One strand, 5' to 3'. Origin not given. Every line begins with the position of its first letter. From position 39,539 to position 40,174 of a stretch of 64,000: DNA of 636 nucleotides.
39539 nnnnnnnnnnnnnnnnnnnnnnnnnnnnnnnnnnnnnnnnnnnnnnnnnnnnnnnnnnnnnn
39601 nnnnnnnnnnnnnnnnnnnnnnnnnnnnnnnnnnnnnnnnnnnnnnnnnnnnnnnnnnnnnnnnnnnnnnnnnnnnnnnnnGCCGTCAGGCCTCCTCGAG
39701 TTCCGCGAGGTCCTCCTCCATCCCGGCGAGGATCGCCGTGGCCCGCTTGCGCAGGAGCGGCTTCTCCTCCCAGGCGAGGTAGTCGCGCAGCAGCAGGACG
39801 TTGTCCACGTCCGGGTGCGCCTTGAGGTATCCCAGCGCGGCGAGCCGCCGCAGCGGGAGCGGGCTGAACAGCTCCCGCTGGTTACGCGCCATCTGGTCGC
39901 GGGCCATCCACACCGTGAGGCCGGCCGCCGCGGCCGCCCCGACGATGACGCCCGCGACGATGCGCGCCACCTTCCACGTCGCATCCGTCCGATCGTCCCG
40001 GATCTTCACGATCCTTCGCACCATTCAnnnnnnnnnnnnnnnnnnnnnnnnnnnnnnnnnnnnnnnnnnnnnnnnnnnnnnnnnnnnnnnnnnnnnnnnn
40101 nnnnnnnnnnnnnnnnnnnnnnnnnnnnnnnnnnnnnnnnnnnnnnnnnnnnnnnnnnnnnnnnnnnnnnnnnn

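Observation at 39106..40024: MglA-like Ras GTPase whose upstream partner is a small TM protein rather than an MglB/roadblock GAP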

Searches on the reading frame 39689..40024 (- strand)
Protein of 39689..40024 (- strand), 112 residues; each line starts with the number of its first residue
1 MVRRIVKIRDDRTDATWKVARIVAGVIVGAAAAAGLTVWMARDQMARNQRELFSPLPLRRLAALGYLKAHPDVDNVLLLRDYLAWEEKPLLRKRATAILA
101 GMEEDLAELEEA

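Call 6: search_protein_families(library=pfam, proteins=[window:39689-40024:-], max_evalue=1)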
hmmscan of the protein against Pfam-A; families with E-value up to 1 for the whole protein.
window:39689-40024:- (112 aa): 1 family
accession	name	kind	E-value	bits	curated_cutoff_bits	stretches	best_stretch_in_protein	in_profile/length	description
PF11021.13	DUF2613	-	0.0064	17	22.1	1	19-47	7-35/55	Protein of unknown function (DUF2613)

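Call 7: search_protein_families(library=ncbifam, proteins=[window:39689-40024:-], max_evalue=1)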
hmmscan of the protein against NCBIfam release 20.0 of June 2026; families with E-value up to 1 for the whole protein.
window:39689-40024:- (112 aa): 0 families

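Call 11: find_homologous_proteins(query=window:39689-40024:-, max_evalue=0.1)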
Query window:39689-40024:- (112 aa): 417 proteins with E <= 0.1 among 725 candidates; the best 120 are listed.
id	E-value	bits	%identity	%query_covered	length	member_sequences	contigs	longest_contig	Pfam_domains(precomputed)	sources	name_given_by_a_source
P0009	5.2e-64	231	100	100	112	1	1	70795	-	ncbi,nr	ncbi:MAG: hypothetical protein RRA92_04315 [Gemmatimonadota bacterium]|nr:hypothetical protein [Gemm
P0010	1.3e-41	159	69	100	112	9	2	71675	-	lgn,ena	-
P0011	1.5e-41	159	70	100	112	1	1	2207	-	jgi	jgi:hypothetical protein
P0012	5.7e-41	157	69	100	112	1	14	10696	-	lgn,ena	-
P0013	1.8e-40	155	69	100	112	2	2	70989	-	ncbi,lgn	-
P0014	5.6e-39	151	67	96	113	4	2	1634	-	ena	-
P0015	2.0e-38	149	65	96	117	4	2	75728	-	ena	-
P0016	2.8e-38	148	64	96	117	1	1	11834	-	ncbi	-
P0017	7.3e-38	147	66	91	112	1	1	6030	-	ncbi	-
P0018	8.5e-38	147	64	88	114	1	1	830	-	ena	-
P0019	1.4e-37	146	67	100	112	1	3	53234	-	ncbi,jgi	ncbi:MAG: hypothetical protein R6X22_00020 [Gemmatimonadota bacterium]|jgi:hypothetical protein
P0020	1.5e-37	146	69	96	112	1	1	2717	-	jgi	jgi:hypothetical protein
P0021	2.0e-37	146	65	92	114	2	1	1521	-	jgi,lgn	-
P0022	3.4e-37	145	63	100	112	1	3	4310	-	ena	-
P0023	3.5e-37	145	63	100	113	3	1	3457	-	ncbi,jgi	-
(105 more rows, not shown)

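Call 14: find_encoding_contigs(protein=P0010, flank=4000, max_places=3)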
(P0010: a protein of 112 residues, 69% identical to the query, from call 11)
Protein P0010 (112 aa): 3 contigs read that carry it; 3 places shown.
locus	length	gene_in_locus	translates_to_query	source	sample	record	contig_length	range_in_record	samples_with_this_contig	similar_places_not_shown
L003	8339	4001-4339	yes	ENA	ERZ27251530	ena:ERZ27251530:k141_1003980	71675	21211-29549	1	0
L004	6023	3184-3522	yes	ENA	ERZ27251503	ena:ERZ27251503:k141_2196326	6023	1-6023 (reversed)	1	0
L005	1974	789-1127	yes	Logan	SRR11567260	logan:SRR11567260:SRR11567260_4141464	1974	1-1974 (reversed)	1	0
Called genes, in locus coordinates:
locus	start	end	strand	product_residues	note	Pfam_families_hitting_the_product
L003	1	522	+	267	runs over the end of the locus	PF23023:Anti-Pycsar_Apyc1, PF00753:Lactamase_B, PF12706:Lactamase_B_2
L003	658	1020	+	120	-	PF02021:UPF0102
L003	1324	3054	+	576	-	PF05496:RuvB_N (weak), PF13177:DNA_pol3_delta2, PF13401:AAA_22, PF00004:AAA, PF22608:DNAX_ATPase_lid, PF12169:DNA_pol3_gamma3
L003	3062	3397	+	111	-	PF02575:YbaB_DNA_bd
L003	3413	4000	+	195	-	PF21176:RecR_HhH, PF02132:RecR_ZnF, PF01751:Toprim, PF13662:Toprim_4, PF21175:RecR_C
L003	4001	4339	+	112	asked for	-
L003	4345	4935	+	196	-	PF00025:Arf (faint), PF19993:DO-GTPase2 (faint)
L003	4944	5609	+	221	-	PF01066:CDP-OH_P_transf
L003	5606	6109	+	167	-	PF02464:CinA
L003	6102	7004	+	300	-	PF00561:Abhydrolase_1, PF12146:Hydrolase_4, PF12697:Abhydrolase_6, PF06821:Ser_hydrolase (faint)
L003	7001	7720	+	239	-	PF01025:GrpE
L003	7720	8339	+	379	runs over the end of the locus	-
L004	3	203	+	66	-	?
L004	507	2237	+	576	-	PF05496:RuvB_N (weak), PF13177:DNA_pol3_delta2, PF13401:AAA_22, PF00004:AAA, PF22608:DNAX_ATPase_lid, PF12169:DNA_pol3_gamma3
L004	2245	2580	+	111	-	PF02575:YbaB_DNA_bd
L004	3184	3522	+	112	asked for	-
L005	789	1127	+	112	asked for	-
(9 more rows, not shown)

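Call 16: find_related_loci(query=A1, collection=genome_contigs, flank=4000)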
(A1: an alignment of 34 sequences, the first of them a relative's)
Query A1 (112 aa) in genome_contigs; peptide patterns used: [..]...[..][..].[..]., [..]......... (x = any residue, [..] = any of these).
273 stretches matched a pattern; 160 encode a relative of the query (tblastn E <= 1e-3); the best 80 are kept; 80 distinct loci.
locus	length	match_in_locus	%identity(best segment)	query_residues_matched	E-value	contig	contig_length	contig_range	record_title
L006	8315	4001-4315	69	1-107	4e-44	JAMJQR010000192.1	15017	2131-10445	MAG: Candidatus Benthicola marisminoris isolate Bin_S162_007 Contig_S162_2007768, whole genome shotgun sequence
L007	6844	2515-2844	64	5-112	5e-43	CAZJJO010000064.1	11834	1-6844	MAG TPA_asm: uncultured Gemmatimonadota bacterium isolate binchicken_co207_203 genome assembly, contig: NODE_5910_length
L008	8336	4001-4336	63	1-112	3e-42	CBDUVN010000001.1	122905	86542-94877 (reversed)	MAG TPA_asm: uncultured bacterium isolate SRR21487738_binner123_Refined_62 genome assembly, contig: ERZ25083882.5, whole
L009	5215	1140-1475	62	1-112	5e-42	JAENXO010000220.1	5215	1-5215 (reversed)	MAG: Gemmatimonadetes bacterium isolate 14_8_m_bin36 k141_104396_length_5215_cov_180.8023, whole genome shotgun sequence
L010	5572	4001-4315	66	1-107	6e-42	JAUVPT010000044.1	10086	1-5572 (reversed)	MAG: Gemmatimonadota bacterium isolate CSMAG_669 CSMAG_669_k127_5763020_length_10086_cov_25.2191, whole genome shotgun s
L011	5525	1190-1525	62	1-112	4e-42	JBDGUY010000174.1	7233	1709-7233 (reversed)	MAG: Gemmatimonadota bacterium isolate M3-10_Bin_137 M3-10_Bin_137_scaffold_93782, whole genome shotgun sequence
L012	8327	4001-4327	67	1-111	8e-42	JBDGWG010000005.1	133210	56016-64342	MAG: Gemmatimonadota bacterium isolate M3-2_Bin_396 M3-2_Bin_396_scaffold_455, whole genome shotgun sequence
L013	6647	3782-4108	63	1-111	2e-41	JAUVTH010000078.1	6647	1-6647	MAG: Gemmatimonadota bacterium isolate CSMAG_761 CSMAG_761_k141_1084063_length_6647_cov_9.1451, whole genome shotgun seq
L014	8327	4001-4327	63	1-111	2e-41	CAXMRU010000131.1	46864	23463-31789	MAG: Akkermansiaceae bacterium isolate 10C-St20-MC-01_bin.15.orig genome assembly, contig: k141_955830, whole genome sho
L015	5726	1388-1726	62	1-112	3e-41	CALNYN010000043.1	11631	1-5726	MAG: uncultured Gemmatimonadota bacterium isolate LOGT_bin.0093 genome assembly, contig: contig_75761, whole genome shot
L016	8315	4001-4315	64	1-107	2e-40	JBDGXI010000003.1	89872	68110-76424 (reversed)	MAG: Gemmatimonadota bacterium isolate M3-22_Bin_71 M3-22_Bin_71_scaffold_542, whole genome shotgun sequence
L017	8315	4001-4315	65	1-107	2e-40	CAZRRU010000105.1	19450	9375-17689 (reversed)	MAG TPA_asm: uncultured Gemmatimonadota bacterium isolate binchicken_co231_243 genome assembly, contig: k141_151945, who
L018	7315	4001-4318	63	1-106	1e-39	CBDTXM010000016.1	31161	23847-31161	MAG TPA_asm: uncultured bacterium isolate ERR2431956_binner123_Refined_47 genome assembly, contig: ERZ23880148.188, whol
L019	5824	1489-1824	67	1-112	3e-39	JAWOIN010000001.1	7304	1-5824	MAG: Gemmatimonadota bacterium isolate CWP5-2.bin.36 k191_2082824, whole genome shotgun sequence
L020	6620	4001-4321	63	1-107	4e-39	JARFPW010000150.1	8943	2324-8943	MAG: Gemmatimonadota bacterium isolate MAG_Ve_Sed_08 k141_1390183, whole genome shotgun sequence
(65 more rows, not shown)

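Call 34: predict_structure(alignment_id=A1)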
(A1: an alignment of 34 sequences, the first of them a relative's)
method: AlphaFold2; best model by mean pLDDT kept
length: 112 residues; sequences in the alignment: 34
mean_pLDDT: 79.9   pTM: 0.56
mean pLDDT of the five models: 79.9, 75.6, 73.6, 72.9, 69.4
residues with pLDDT >= 90: 39; 70-90: 51; 50-70: 12; < 50: 10
segments of 3 or more residues with pLDDT < 50: 1-10
pLDDT, mean of each block of 10 residues (from residue 1): 45 64 75 70 80 89 90 89 92 94 89 77
secondary structure, 60 per line:
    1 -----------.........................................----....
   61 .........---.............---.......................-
elements in order: H12-52 H57-69 H73-85 H89-111

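Call 36: search_protein_representatives(alignment_id=A1)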
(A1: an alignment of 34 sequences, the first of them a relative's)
Query: 34 sequences, 115 profile positions. Proteins with E-value up to 0.001 (for the whole library): 167; up to 1e-10: 102; up to 1e-30: 5. The best 150 are listed.
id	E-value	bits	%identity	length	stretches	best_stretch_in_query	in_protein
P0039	5.5e-53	194.1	-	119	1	5-114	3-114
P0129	6.6e-43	161.6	-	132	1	11-111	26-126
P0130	1.4e-37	144.4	-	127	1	10-111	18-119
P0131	1.0e-35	138.4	-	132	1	9-110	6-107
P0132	3.9e-32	126.8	-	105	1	18-111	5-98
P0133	2.0e-30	121.4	-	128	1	19-112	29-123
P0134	7.7e-27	109.8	-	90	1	45-100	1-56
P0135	4.8e-26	107.2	-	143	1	20-114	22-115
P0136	1.9e-25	105.3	-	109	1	19-105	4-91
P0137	4.7e-25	104.0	-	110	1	17-109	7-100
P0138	6.0e-25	103.7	-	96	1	37-110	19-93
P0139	7.5e-25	103.4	-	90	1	27-106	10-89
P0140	9.2e-25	103.1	-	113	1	7-106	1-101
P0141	9.9e-25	103.0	-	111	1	18-109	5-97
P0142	1.1e-24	102.9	-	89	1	23-106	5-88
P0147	4.8e-20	87.9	-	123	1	25-106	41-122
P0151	1.0e-18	83.6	-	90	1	18-106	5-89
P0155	2.6e-18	82.3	-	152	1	24-107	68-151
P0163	6.5e-17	77.8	-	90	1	23-106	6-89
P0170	1.7e-16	76.4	-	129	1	18-108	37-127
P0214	3.7e-12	62.5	-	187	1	20-106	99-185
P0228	6.7e-11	58.4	-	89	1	27-106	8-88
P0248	2.8e-08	49.9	-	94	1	24-106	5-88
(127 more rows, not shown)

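Call 38: fold_search(model_id=the predicted structure, library=pdb)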
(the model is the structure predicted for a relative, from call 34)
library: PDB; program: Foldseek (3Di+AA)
matches with E <= 10: 510; with E <= 0.001: 0
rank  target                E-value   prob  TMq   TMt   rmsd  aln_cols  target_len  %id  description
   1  4jw2_A                2.3e-01  0.99  0.47  0.67   2.8        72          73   19  Selection of specific protein binders for pre-defined targets from an optimized library of artificial helicoidal repea (released 2013-09-25)
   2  7v9n                  2.9e-01  0.96  0.44  0.07   3.7        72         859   22  Crystal structure of the lanthipeptide zinc-metallopeptidase EryP from saccharopolyspora erythraea in closed state (released 2022-05-11)
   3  4db8_B                3.3e-01  0.75  0.37  0.19   9.5        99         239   13  Designed Armadillo-repeat Protein (released 2012-05-16)
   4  4db8_C                4.4e-01  0.66  0.37  0.19   8.7        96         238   14  Designed Armadillo-repeat Protein (released 2012-05-16)
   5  4db8_A                5.6e-01  0.66  0.37  0.19   8.3        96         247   14  Designed Armadillo-repeat Protein (released 2012-05-16)
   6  5wf1                  6.0e-01  0.90  0.42  0.41   3.5        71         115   21  Tepsin VHS/ENTHlike domain SeMet (released 2017-07-26)
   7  4nee_A                7.6e-01  0.95  0.42  0.13   2.7        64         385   16  crystal structure of AP-2 alpha/simga2 complex bound to HIV-1 Nef (released 2014-01-29)
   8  6n1z_D                7.6e-01  0.66  0.32  0.05   6.4        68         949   16  Importin-9 bound to H2A-H2B (released 2019-03-20)
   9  4y5j                  7.6e-01  0.60  0.35  0.19   3.8        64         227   14  Drosophila melanogaster Mini spindles TOG3 (released 2015-03-11)
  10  4dba_A                8.5e-01  0.57  0.39  0.24   8.4        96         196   14  Designed Armadillo repeat protein (YIIM3AII) (released 2012-05-16)
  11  8j07_t                9.1e-01  0.75  0.40  0.16   4.1        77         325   18  96nm repeat of human respiratory doublet microtubule and associated axonemal complexes (released 2023-07-26)
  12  2vkj_A                9.1e-01  0.41  0.32  0.33  11.0       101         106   15  Structure of the soluble domain of the membrane protein TM1634 from Thermotoga maritima (released 2008-04-08)
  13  4jw3_D                9.6e-01  0.92  0.44  0.51   1.7        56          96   20  Selection of specific protein binders for pre-defined targets from an optimized library of artificial helicoidal repea (released 2013-09-25)
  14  7p0h_A                9.6e-01  0.91  0.41  0.12   1.7        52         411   21  Crystal structure of Helicobacter pylori ComF fused to an artificial alphaREP crystallization helper(named B2) (released 2022-04-06)
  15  6w2v_A                9.6e-01  0.90  0.47  0.27   4.0        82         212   12  Junction 23, DHR14-DHR18 (released 2020-04-15)
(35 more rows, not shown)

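Call 39: find_encoding_contigs(protein=P0139, flank=4000, max_places=4)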
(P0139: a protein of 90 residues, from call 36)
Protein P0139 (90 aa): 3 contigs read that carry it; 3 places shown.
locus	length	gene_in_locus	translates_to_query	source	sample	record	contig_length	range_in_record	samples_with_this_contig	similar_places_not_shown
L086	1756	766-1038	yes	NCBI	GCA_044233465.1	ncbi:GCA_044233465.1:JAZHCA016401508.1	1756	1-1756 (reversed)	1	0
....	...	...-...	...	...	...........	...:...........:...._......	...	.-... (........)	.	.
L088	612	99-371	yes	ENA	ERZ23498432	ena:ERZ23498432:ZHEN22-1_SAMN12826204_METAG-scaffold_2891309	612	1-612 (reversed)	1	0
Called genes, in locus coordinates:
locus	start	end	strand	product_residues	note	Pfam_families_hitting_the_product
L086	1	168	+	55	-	?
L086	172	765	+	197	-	PF14520:HHH_5 (faint), PF21176:RecR_HhH, PF02132:RecR_ZnF, PF01751:Toprim, PF13662:Toprim_4, PF21175:RecR_C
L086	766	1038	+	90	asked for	-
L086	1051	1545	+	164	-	PF03259:Robl_LC7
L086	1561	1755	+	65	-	?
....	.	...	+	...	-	?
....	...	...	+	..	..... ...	-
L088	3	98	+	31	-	?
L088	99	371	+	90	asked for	-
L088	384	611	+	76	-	?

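Call 40: find_encoding_contigs(protein=P0155, flank=4000, max_places=4)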
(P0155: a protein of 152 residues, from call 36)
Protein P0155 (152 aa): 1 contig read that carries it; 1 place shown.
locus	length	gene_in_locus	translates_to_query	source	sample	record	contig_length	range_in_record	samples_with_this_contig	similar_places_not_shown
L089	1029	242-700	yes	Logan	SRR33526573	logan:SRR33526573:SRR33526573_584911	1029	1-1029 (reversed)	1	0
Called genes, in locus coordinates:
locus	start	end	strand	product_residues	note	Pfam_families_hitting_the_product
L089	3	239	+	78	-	?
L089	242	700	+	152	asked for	-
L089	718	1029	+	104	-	?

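Call 46: find_homologous_proteins(query=P0139, max_evalue=0.001)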
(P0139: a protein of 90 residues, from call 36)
Query P0139 (90 aa): 180 proteins with E <= 0.001 among 186 candidates; the best 120 are listed.
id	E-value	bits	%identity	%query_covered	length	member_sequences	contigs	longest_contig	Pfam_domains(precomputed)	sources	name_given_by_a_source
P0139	6.9e-51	188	100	100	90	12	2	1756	-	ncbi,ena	-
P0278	4.2e-50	185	98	100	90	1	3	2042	-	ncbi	-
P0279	6.5e-50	185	98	100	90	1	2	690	-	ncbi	-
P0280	1.7e-49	183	97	100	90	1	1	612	-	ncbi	-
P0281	2.5e-49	183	97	100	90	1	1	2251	-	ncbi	-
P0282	3.1e-49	182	98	99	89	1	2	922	-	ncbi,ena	-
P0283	1.1e-48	181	97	99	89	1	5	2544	-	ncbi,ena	-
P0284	1.7e-48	180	96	100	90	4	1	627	-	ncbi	-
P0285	2.9e-48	179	96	99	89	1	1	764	-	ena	-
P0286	3.1e-48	179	96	100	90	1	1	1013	-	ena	-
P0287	3.7e-48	179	96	99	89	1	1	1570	-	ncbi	-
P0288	7.0e-48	178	94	99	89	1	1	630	-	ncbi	-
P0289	9.3e-48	178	94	100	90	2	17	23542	-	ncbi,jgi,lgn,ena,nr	ncbi:MAG: hypothetical protein O7F70_10225 [Gemmatimonadetes bacterium]|nr:hypothetical protein [Gem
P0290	1.7e-47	177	93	100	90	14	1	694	-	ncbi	-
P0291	2.5e-47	176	93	100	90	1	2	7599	-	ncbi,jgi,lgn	jgi:hypothetical protein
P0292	2.6e-47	176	94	99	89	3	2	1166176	-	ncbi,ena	-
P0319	4.3e-37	144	74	100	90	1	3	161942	-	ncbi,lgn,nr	ncbi:MAG: hypothetical protein GTN62_07130 [Gemmatimonadales bacterium]|nr:hypothetical protein [Gem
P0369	1.6e-33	132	70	99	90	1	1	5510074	-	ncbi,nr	ncbi:MAG: hypothetical protein JSW71_24190 [Gemmatimonadota bacterium]|nr:MAG: hypothetical protein 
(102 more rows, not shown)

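Call 47: find_encoding_contigs(protein=P0369, flank=6000, max_places=2)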
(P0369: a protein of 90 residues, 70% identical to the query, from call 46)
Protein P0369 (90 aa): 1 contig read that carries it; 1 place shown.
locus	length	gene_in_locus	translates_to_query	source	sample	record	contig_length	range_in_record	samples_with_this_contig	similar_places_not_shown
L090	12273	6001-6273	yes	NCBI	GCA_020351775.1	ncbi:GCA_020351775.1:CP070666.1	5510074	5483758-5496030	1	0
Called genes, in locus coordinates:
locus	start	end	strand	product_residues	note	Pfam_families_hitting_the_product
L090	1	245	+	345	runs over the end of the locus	PF00155:Aminotran_1_2, PF01212:Beta_elim_lyase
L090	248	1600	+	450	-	PF02254:TrkA_N, PF02080:TrkA_C, PF02254:TrkA_N, PF02080:TrkA_C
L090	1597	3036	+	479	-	PF02386:TrkH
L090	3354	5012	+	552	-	PF13177:DNA_pol3_delta2, PF13604:AAA_30 (faint), PF00004:AAA, PF13401:AAA_22, PF22608:DNAX_ATPase_lid, PF12169:DNA_pol3_gamma3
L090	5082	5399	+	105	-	PF02575:YbaB_DNA_bd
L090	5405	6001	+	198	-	PF21176:RecR_HhH, PF02132:RecR_ZnF, PF01751:Toprim, PF13662:Toprim_4, PF21175:RecR_C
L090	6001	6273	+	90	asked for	-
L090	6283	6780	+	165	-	PF03259:Robl_LC7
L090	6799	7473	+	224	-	PF00025:Arf (weak)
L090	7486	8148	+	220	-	PF01066:CDP-OH_P_transf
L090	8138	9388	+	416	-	PF00994:MoCF_biosynth, PF18146:CinA_KH, PF02464:CinA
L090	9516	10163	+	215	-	PF01025:GrpE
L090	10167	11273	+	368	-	PF00226:DnaJ, PF01556:DnaJ_C, PF00684:DnaJ_CXXCXGXG, PF15777:Anti-TRAP (faint)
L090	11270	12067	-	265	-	-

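Call 48: find_encoding_contigs(protein=P0319, flank=6000, max_places=2)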
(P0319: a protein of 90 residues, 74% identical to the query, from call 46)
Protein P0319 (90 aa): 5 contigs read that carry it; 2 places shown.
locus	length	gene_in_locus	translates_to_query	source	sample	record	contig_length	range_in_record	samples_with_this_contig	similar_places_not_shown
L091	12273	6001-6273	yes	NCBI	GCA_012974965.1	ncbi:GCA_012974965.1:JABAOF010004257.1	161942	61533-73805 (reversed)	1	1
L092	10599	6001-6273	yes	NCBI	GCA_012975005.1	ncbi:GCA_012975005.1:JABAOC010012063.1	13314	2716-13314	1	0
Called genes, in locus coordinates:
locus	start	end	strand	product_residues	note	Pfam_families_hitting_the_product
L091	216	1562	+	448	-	PF02254:TrkA_N, PF02310:B12-binding (faint), PF07992:Pyr_redox_2 (faint), PF02080:TrkA_C, PF02254:TrkA_N, PF02080:TrkA_C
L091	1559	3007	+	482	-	PF02386:TrkH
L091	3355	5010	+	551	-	PF13177:DNA_pol3_delta2, PF13401:AAA_22, PF13604:AAA_30 (faint), PF00004:AAA, PF22608:DNAX_ATPase_lid, PF12169:DNA_pol3_gamma3, PF20964:DnaX_C (weak)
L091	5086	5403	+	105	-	PF02575:YbaB_DNA_bd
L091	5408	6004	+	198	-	PF21176:RecR_HhH, PF02132:RecR_ZnF, PF01751:Toprim, PF13662:Toprim_4, PF21175:RecR_C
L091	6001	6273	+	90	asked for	-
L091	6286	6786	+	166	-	PF03259:Robl_LC7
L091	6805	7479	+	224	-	PF00025:Arf (weak)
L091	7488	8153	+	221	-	PF01066:CDP-OH_P_transf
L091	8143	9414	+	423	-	PF00994:MoCF_biosynth, PF18146:CinA_KH, PF02464:CinA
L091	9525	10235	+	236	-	PF01025:GrpE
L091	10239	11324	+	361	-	PF00226:DnaJ, PF01556:DnaJ_C, PF00684:DnaJ_CXXCXGXG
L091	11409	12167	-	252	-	-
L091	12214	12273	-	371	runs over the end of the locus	-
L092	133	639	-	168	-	-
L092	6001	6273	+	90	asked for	-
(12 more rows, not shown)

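Call 49: find_encoding_contigs(protein=P0292, flank=6000, max_places=2)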
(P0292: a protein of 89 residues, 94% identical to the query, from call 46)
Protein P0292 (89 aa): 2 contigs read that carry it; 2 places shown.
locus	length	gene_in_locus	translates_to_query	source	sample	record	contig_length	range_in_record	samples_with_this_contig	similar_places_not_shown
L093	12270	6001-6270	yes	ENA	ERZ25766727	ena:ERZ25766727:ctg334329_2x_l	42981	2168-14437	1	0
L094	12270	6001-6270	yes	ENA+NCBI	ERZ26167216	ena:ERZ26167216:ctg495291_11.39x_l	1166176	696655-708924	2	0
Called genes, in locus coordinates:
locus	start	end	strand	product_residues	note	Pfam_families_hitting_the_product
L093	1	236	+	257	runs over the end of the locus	PF00753:Lactamase_B (weak), PF23023:Anti-Pycsar_Apyc1 (weak), PF12706:Lactamase_B_2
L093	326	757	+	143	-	PF12732:YtxH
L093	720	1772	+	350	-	PF00155:Aminotran_1_2, PF01212:Beta_elim_lyase, PF01053:Cys_Met_Meta_PP (weak)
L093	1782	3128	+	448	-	PF00070:Pyr_redox (faint), PF02254:TrkA_N, PF03807:F420_oxidored (faint), PF13241:NAD_binding_7 (faint), PF02080:TrkA_C, PF02254:TrkA_N, PF02080:TrkA_C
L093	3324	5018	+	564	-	PF13177:DNA_pol3_delta2, PF13401:AAA_22, PF13604:AAA_30 (weak), PF00004:AAA, PF22608:DNAX_ATPase_lid, PF12169:DNA_pol3_gamma3, PF20964:DnaX_C (weak)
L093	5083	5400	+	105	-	PF02575:YbaB_DNA_bd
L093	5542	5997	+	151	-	PF02132:RecR_ZnF (weak), PF01751:Toprim, PF13662:Toprim_4, PF21175:RecR_C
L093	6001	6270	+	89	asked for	-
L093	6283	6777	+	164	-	PF03259:Robl_LC7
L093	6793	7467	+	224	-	PF00025:Arf (weak)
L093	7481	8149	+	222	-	PF01066:CDP-OH_P_transf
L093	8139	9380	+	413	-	PF00994:MoCF_biosynth, PF18146:CinA_KH, PF02464:CinA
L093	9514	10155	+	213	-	PF01025:GrpE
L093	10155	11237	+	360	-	PF00226:DnaJ, PF01556:DnaJ_C, PF00684:DnaJ_CXXCXGXG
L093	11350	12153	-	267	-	-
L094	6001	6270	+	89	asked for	-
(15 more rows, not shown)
